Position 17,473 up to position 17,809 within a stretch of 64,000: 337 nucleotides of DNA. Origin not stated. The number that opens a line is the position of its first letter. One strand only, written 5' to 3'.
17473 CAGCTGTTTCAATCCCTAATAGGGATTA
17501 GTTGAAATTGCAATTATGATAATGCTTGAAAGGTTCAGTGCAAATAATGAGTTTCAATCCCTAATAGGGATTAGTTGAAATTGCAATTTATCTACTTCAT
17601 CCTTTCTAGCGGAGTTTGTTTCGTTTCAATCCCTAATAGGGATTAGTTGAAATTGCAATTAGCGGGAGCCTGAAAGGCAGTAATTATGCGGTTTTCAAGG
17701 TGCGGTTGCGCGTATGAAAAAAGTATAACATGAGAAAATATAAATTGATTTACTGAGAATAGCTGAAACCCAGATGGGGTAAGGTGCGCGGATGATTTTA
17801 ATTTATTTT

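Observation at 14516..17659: Large orphan CRISPR array (44 repeats) with no cas gene anywhere in 64 kb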

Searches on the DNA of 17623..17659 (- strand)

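Call 56: search_dna_similar(query=window:17623-17659:-, collection=phages, mode=distant, max_evalue=10, max_rows=10)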
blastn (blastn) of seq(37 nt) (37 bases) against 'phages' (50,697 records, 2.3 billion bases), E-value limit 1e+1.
Records with a match: 40; places in all: 56; records where one place covers at least 80% of the query: 1.
Best place of each record, by identity: >=99% 22; 95-99% 9; 90-95% 3; 80-90% 6.
By first word of the organism name: Escherichia 18; Microcystis 8; Klebsiella 5; Salmonella 4; Nostoc 2; Cyanophage 1; bajarodino 1; Lactococcus 1.
By host as written in the record: Klebsiella pneumoniae 5; Escherichia coli 5; Microcystis aeruginosa FACHB524 4; Salmonella enterica subsp. enterica serovar Typhimurium 4; - 3; Microcystis aeruginosa 2; Escherichia coli O157 2; Escherichia coli MuLB70.1 2; and 12 more.
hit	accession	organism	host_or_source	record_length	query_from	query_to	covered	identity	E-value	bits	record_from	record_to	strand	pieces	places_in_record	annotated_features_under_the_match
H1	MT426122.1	Nostoc phage YongM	Nostoc sp. FACHB-596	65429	2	37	97%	86.1%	3e-3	44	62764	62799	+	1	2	hypothetical protein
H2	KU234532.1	Nostoc phage N1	Nostoc sp. PCC7210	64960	12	37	70%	96.2%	3e-3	44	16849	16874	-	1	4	none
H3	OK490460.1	Klebsiella phage Kp4882-1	Klebsiella pneumoniae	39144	1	26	70%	88.5%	2e+0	35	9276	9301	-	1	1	record has no annotation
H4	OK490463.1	Klebsiella phage Kp4884-1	Klebsiella pneumoniae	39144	1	26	70%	88.5%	2e+0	35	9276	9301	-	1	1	record has no annotation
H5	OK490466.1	Klebsiella phage Kp4885-1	Klebsiella pneumoniae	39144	1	26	70%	88.5%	2e+0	35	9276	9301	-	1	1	record has no annotation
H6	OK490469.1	Klebsiella phage Kp4886-1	Klebsiella pneumoniae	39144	1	26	70%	88.5%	2e+0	35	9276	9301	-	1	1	record has no annotation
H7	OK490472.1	Klebsiella phage Kp4887-1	Klebsiella pneumoniae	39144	1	26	70%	88.5%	2e+0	35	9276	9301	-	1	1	record has no annotation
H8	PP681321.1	Microcystis phage MaMV-CH01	Microcystis aeruginosa FACHB524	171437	15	37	62%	95.7%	1e-1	38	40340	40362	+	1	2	none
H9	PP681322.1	Microcystis phage MaMV-CH02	Microcystis aeruginosa FACHB524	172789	15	37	62%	95.7%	1e-1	38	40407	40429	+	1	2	none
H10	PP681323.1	Microcystis phage MaMV-DL01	Microcystis aeruginosa FACHB524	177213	15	37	62%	95.7%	1e-1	38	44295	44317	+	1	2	none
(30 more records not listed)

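Call 57: search_dna_similar(query=window:17623-17659:-, collection=plasmids, mode=distant, max_evalue=0.01, max_rows=15)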
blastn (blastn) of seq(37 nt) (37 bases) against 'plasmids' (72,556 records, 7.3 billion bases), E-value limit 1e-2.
In 1 record(s) the limit of 40 matching pieces per record was reached: places in those records are undercounted.
Records with a match: 6; places in all: 93; records where one place covers at least 80% of the query: 6.
Best place of each record, by identity: 95-99% 1; 90-95% 2; 80-90% 3.
By first word of the organism name: Nostoc 4; Calothrix 1; Anabaena 1.
By predicted mobility (MOB-suite, as given by PLSDB): non-mobilizable 5; mobilizable 1.
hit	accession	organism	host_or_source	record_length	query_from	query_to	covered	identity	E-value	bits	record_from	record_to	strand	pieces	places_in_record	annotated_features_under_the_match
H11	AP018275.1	Calothrix sp. NIES-4101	-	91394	1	37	100%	97.3%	9e-9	64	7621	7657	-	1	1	none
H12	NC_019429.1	Anabaena sp. 90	-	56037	1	37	100%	91.9%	5e-6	55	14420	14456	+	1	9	none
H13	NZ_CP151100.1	Nostoc sp. UHCC 0302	isolated culture,lake sediment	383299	1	37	100%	91.9%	5e-6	55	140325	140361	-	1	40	none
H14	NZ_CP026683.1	Nostoc sp. 'Peltigera membranacea cyanobiont' N6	Lichen thallus,Peltigera membranacea ...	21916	1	37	100%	89.7%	2e-4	48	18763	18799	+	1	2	none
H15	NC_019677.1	Nostoc sp. PCC 7524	-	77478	1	37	100%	89.7%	2e-4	48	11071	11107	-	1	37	none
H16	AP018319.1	Nostoc sp. HK-01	-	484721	1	37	100%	89.2%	6e-5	50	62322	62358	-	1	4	none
